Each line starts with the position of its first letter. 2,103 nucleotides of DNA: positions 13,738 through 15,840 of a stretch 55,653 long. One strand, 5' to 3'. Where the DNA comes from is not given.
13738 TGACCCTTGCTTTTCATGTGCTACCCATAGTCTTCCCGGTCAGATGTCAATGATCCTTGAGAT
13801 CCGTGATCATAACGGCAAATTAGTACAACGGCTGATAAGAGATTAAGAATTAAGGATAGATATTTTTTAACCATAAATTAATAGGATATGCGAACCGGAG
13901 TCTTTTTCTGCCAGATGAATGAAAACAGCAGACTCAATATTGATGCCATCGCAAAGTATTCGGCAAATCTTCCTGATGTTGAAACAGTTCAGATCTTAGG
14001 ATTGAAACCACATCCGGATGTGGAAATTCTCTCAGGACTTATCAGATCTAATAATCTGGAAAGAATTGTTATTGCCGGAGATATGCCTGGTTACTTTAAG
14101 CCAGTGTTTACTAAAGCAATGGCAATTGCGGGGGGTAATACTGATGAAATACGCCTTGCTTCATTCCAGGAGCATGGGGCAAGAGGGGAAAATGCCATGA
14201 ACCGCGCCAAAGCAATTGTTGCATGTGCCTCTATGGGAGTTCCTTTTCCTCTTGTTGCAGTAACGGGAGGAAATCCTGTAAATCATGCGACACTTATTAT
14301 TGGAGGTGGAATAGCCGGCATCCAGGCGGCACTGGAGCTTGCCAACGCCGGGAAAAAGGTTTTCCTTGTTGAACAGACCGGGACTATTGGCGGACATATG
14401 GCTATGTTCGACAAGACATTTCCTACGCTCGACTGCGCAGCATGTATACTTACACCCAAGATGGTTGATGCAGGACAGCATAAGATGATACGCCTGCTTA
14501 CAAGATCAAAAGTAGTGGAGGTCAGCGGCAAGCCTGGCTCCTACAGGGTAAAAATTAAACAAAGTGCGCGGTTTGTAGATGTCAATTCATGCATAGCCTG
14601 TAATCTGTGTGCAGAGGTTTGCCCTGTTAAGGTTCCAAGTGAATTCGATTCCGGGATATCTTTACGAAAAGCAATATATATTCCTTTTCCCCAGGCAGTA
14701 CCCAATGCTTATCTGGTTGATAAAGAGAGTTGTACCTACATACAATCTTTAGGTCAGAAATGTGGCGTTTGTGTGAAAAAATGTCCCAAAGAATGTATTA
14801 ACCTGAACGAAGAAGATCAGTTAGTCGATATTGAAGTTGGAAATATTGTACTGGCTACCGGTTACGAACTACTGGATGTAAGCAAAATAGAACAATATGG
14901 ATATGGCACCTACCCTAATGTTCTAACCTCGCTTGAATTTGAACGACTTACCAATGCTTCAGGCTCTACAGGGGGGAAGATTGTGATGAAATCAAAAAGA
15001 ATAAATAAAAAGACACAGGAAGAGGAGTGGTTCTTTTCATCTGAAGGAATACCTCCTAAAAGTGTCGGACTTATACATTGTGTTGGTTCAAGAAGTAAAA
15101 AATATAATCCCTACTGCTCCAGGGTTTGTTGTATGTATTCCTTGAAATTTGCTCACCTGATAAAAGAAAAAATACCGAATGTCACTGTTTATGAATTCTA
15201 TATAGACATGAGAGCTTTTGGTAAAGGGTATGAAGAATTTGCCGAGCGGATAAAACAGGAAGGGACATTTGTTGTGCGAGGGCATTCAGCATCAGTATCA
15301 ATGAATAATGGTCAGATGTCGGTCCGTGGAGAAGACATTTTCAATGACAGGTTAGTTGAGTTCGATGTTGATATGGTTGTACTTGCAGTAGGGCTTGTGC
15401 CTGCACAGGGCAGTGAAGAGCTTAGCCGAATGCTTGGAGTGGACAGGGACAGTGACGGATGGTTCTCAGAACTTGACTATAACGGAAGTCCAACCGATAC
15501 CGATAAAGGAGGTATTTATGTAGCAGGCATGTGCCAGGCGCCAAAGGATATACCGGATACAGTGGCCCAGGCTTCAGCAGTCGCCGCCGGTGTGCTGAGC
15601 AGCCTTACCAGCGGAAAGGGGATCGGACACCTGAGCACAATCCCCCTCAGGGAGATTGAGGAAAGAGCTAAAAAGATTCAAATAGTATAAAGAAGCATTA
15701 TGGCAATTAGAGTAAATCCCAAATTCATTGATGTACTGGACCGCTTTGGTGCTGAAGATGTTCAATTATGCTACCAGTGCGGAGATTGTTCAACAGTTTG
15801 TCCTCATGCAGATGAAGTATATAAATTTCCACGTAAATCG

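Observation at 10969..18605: Group-3c-type Mvh hydrogenase operon that ends in a Qmo-like membrane module instead of HdrBC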

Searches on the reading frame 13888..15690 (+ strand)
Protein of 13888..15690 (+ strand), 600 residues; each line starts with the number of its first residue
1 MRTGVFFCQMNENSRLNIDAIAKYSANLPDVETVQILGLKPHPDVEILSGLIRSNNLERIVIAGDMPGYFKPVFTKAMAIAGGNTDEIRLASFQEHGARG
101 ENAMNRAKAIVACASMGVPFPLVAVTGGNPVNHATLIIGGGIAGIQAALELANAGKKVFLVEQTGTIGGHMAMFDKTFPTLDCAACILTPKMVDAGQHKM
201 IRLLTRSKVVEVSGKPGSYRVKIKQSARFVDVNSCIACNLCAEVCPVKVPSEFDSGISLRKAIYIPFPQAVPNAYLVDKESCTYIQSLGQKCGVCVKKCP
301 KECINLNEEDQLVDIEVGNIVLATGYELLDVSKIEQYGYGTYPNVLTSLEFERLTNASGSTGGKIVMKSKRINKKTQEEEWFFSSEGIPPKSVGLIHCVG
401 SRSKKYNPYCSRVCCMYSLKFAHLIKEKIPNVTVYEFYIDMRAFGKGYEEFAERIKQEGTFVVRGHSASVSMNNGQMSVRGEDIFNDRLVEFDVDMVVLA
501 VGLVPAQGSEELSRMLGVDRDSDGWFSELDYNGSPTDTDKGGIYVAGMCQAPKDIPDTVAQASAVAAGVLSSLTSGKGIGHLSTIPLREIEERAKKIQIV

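Call 3: search_protein_families(library=pfam, proteins=[window:13888-15690:+], max_evalue=0.01)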
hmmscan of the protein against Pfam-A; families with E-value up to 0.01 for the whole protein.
window:13888-15690:+ (600 aa): 19 families
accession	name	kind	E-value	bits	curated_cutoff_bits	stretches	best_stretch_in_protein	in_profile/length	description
PF07992.20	Pyr_redox_2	-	2.9e-14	53.6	26.1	2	135-218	3-84/291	Pyridine nucleotide-disulphide oxidoreductase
PF12831.13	FAD_oxidored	-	9.4e-09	35.5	27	1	136-172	3-39/416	FAD dependent oxidoreductase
PF13450.12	NAD_binding_8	-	8.7e-08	32.8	21.9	1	137-188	1-52/68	NAD(P)-binding Rossmann-like domain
PF00890.30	FAD_binding_2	-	9.4e-08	32.1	20.4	1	136-172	3-39/414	FAD binding domain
PF00037.32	Fer4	-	1.4e-06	28.3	21.1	1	230-249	3-22/24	4Fe-4S binding domain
PF01266.30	DAO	-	6.3e-06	26.4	27.9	1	136-168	3-35/353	FAD dependent oxidoreductase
PF00070.33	Pyr_redox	-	3.8e-05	24.6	22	1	136-178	3-42/82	Pyridine nucleotide-disulphide oxidoreductase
PF01134.28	GIDA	-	6.7e-05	22.5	22.1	1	136-168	3-36/391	Glucose inhibited division protein A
PF14697.11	Fer4_21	-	8.4e-05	23.1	35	1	230-247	36-53/59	4Fe-4S dicluster domain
PF03486.20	HI0933_like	-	0.00055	19.9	50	1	135-172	3-40/244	HI0933-like protein Rossmann domain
PF13738.12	Pyr_redox_3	-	0.00056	19.7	30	1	135-228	167-254/305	Pyridine nucleotide-disulphide oxidoreductase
PF01494.25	FAD_binding_3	-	0.00091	19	22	1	134-164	3-33/349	FAD binding domain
PF12797.12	Fer4_2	-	0.0016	18.7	24.5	1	228-247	3-22/22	4Fe-4S binding domain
PF13534.11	Fer4_17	-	0.0037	18.2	22.2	0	230-249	41-60/61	4Fe-4S dicluster domain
PF12837.12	Fer4_6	-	0.0037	17.6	25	1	230-249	4-23/24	4Fe-4S binding domain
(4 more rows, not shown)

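Call 4: search_protein_families(library=ncbifam, proteins=[window:13888-15690:+], max_evalue=0.01)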
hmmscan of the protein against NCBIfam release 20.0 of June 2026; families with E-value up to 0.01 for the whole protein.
window:13888-15690:+ (600 aa): 95 families (the best 25 are shown)
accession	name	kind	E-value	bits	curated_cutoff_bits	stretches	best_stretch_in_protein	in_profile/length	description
NF040770.1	hetero_SS_HdrA2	exception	1.5e-158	529.3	1100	1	2-577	1-564/777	CoB-CoM heterodisulfide reductase HdrA2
NF041778.1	hetero_SS_HdrA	equivalog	4.7e-121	405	1400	1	2-569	7-566/771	ferredoxin:CoB-CoM heterodisulfide reductase subunit HdrA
NF041891.1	hdrA_Methbact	equivalog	3.4e-110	369.5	1300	1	3-577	3-560/762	ferredoxin:CoB-CoM heterodisulfide reductase subunit HdrA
TIGR03467.1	HpnE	equivalog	1.1e-08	34.9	283.05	1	136-202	2-58/430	hydroxysqualene dehydroxylase HpnE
NF005560.0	PRK07233.1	equivalog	6.2e-08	31.9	252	1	136-176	4-44/435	hypothetical protein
NF045637.1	carotdesatCrtDProt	equivalog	2.9e-07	29.4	580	1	136-192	2-58/485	1-hydroxycarotenoid 3,4-desaturase CrtD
TIGR01944.1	rnfB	subfamily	1.7e-06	27.7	68.7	0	221-247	101-127/190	RnfABCDGE type electron transport complex subunit B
TIGR02734.1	crtI_fam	subfamily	1.9e-06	26.9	238.1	1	136-195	2-62/504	phytoene desaturase family protein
TIGR01971.1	NuoI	subfamily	2.6e-06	27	113.05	1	218-317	28-111/121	NADH-quinone oxidoreductase, chain I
NF041087.1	bile_acid_BaiCD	equivalog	2.8e-06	25.8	825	1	135-173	383-421/642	bile acid Fe-S flavoenzyme BaiCD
NF038196.1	ferrodoxin_EFR1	subfamily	5.7e-06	26.5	75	1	216-248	168-199/242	EFR1 family ferrodoxin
TIGR01350.1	lipoamide_DH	equivalog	1.5e-05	23.9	408.8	1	135-169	4-37/461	dihydrolipoyl dehydrogenase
NF004537.0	PRK05888.1-3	equivalog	1.7e-05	24.5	163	1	227-317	61-143/204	NADH-quinone oxidoreductase subunit NuoI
NF058655.1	CrtID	equivalog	1.8e-05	23.8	640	1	136-178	2-44/478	bifunctional phytoene desaturase/3,4-desaturase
TIGR01372.1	soxA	subfamily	3.6e-05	21.8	1164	1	135-182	171-218/996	sarcosine oxidase subunit alpha family protein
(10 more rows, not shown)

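Call 31: search_solved_structures(query=window:13888-15690:+, max_evalue=0.00001, show_alignments=1)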
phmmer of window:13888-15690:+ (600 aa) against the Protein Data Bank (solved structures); distinct sequences matched with E-value up to 0.00001: 6.
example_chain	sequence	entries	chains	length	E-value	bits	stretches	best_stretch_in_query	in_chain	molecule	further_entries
5odc_A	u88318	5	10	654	3.9e-135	454.9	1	2-576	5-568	Heterodisulfide reductase, subunit A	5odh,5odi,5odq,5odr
8rvv_A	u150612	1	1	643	1.6e-132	446.3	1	4-574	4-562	H(2):CoB-CoM heterodisulfide,ferredoxin reductase subunit A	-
8rvu_a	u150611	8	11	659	1.8e-132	446.1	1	4-574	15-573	H(2):CoB-CoM heterodisulfide,ferredoxin reductase subunit A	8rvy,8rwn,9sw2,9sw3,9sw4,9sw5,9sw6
9sfi_A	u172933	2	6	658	4.6e-123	415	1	3-576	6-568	CoB--CoM heterodisulfide reductase iron-sulfur subunit A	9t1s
7bkb_A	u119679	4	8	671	4.4e-119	401.9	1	2-569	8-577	CoB--CoM heterodisulfide reductase iron-sulfur subunit A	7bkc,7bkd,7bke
6tjr_A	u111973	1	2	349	3.5e-38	134.8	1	315-571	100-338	Fumarate reductase/succinate dehydrogenase flavoprotein domain protein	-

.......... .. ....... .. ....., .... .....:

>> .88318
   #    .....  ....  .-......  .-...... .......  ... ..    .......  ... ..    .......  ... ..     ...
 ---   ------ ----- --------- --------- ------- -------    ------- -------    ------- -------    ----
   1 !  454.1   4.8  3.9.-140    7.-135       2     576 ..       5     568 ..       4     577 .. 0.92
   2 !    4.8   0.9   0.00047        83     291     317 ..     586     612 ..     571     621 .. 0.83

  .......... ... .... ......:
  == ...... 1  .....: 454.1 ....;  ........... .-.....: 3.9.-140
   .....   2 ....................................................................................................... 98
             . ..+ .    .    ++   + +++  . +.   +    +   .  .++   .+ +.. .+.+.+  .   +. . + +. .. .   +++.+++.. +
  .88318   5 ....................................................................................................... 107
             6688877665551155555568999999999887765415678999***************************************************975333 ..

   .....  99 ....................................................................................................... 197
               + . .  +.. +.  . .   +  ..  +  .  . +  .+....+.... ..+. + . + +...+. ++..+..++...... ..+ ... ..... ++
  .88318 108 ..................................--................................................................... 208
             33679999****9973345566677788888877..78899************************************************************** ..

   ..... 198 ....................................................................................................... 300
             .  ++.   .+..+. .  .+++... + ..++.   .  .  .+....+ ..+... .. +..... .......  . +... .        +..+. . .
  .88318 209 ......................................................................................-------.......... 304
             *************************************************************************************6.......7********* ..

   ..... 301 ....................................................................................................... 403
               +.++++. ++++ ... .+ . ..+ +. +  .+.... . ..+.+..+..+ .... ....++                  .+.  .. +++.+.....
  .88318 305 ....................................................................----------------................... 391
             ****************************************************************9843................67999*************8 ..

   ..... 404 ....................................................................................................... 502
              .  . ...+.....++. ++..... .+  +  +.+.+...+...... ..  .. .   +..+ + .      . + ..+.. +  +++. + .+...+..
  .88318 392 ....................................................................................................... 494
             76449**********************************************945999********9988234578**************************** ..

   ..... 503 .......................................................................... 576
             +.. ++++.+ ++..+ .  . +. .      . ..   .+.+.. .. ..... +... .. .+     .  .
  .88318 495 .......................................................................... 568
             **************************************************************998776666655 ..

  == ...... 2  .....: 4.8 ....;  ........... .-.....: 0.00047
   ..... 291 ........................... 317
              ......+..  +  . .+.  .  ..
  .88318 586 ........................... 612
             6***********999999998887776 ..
